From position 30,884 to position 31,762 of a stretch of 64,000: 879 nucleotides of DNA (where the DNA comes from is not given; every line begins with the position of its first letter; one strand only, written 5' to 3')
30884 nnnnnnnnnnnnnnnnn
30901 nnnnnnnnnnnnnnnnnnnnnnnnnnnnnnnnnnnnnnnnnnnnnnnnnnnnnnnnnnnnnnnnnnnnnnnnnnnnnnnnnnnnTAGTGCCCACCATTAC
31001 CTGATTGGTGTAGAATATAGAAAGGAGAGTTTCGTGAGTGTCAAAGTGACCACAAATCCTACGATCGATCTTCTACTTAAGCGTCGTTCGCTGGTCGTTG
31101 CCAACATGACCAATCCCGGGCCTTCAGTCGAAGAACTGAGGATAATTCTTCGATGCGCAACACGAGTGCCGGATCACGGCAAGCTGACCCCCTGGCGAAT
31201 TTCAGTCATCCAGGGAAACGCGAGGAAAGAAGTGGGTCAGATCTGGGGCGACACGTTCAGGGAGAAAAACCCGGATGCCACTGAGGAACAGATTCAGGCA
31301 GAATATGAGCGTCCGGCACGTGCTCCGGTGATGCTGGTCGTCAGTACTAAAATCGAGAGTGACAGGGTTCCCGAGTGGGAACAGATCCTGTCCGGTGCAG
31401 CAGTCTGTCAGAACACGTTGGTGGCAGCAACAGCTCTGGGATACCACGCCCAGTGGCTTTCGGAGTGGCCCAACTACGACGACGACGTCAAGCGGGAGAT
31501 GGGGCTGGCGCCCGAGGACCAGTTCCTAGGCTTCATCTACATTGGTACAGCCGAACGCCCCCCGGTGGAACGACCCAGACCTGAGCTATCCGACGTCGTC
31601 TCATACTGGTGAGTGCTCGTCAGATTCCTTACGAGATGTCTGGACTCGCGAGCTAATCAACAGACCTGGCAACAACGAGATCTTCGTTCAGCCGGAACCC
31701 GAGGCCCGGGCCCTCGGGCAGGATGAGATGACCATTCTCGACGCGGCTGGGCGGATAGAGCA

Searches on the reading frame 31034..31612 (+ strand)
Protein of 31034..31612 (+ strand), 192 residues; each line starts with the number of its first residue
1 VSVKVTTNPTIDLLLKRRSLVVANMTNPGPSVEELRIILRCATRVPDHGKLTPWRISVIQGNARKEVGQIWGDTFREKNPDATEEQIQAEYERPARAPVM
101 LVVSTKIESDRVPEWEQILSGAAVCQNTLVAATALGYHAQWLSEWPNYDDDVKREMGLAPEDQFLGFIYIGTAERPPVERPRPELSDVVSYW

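Call 8: search_protein_families(library=pfam, proteins=[window:31034-31612:+], max_evalue=0.01)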
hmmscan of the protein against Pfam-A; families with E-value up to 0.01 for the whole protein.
window:31034-31612:+ (192 aa): 1 family
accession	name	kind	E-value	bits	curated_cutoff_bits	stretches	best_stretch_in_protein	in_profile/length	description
PF00881.29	Nitroreductase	-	1.6e-21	77.6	23.5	1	26-171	12-166/167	Nitroreductase family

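Call 23: find_related_loci(query=window:31034-31612:+, collection=genome_contigs, flank=6000)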
Query window:31034-31612:+ (192 aa) in genome_contigs; peptide patterns used: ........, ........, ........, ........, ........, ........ (x = any residue, [..] = any of these).
598 stretches matched a pattern (row limit reached: there are more); 539 encode a relative of the query (tblastn E <= 1e-3); the best 80 are kept; 80 distinct loci.
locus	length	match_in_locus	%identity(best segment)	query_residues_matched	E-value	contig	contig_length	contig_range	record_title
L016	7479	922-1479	73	5-190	4e-91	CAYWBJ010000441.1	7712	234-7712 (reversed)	MAG TPA_asm: uncultured Gemmatimonadaceae bacterium isolate SRP092796_co1_38 genome assembly, contig: k141_4937955, whol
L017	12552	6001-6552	61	8-191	2e-77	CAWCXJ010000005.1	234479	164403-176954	MAG: uncultured Trueperaceae bacterium isolate MFD03250.bin.1.118 genome assembly, contig: contig_23775, whole genome sh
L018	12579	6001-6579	54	1-192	3e-63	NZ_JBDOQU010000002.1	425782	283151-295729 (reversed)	Inquilinus sp. CAU 1745 contig2, whole genome shotgun sequence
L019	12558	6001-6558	55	8-192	2e-62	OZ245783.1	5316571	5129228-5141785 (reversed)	MAG: Hyphomicrobiales bacterium isolate 96678fd3-d745-40c6-9c3a-2441808db83d genome assembly, chromosome: 1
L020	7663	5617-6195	49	2-192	1e-61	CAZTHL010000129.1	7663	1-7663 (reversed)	MAG TPA_asm: uncultured Mycobacteriaceae bacterium isolate SRP128890_co1_269 genome assembly, contig: NODE_13287_length_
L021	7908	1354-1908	52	10-192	5e-60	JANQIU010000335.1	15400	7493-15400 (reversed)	MAG: Alphaproteobacteria bacterium isolate PL24a_bin.70 k99_7028082, whole genome shotgun sequence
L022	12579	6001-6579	53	5-192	8e-59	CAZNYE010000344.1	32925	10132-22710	MAG TPA_asm: uncultured Pseudomonadales bacterium isolate SRP338948_co1_13 genome assembly, contig: k141_29700, whole ge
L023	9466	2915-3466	49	10-192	2e-57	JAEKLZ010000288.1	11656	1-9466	MAG: Inquilinus limosus isolate YM_69_17 YM_S32_scaffold_864, whole genome shotgun sequence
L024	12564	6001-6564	50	5-192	7e-57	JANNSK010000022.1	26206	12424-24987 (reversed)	MAG: Alphaproteobacteria bacterium isolate SOY_31_metabat_223 SOY_31_k141_1515954, whole genome shotgun sequence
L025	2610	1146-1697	49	10-192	4e-57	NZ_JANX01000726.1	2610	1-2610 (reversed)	Inquilinus limosus MP06 Ilimosus_MP06_contig00726, whole genome shotgun sequence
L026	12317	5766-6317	49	11-192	4e-56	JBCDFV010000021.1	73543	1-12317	MAG: Pseudomonadota bacterium isolate P01_H01_bin.117 k141_1764747_length_73543_cov_23.7846, whole genome shotgun sequen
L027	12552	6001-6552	51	10-192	9e-56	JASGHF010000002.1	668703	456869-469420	MAG: Micropepsaceae bacterium isolate 5N014 JMF-2111-06-0005.ont.bin.14_1, whole genome shotgun sequence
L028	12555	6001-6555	48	12-192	1e-55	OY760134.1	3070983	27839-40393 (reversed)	MAG: Pseudomonadales bacterium isolate 08bb8d57-fb42-44ec-b71f-229e3d1812ab genome assembly, chromosome: 1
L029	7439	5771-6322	51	10-192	3e-55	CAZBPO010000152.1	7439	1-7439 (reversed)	MAG TPA_asm: uncultured Flavobacteriaceae bacterium isolate SRP344714_co1_160 genome assembly, contig: NODE_17360_length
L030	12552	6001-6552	51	10-192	6e-55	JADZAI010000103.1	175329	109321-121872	MAG: Alphaproteobacteria bacterium isolate SJ623 c_000001446484, whole genome shotgun sequence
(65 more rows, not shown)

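Call 42: search_protein_families(library=ncbifam, proteins=[window:31034-31612:+], max_evalue=0.01)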
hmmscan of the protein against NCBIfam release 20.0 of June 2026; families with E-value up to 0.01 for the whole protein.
window:31034-31612:+ (192 aa): 4 families
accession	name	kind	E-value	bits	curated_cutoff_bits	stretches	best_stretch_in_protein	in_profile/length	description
NF008088.0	PRK10828.1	equivalog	3.3e-30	105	183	1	11-174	4-164/183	NAD(P)H nitroreductase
TIGR02476.1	BluB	equivalog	6.5e-05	22.4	150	1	13-174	12-181/205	5,6-dimethylbenzimidazole synthase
NF009810.0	PRK13294.1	equivalog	0.0028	16.6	304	1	120-188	378-445/449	coenzyme F420-0:L-glutamate ligase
TIGR03553.1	F420_FbiB_CTERM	equivalog_domain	0.0096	15.7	249.55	0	120-184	123-186/194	F420 biosynthesis protein FbiB, C-terminal domain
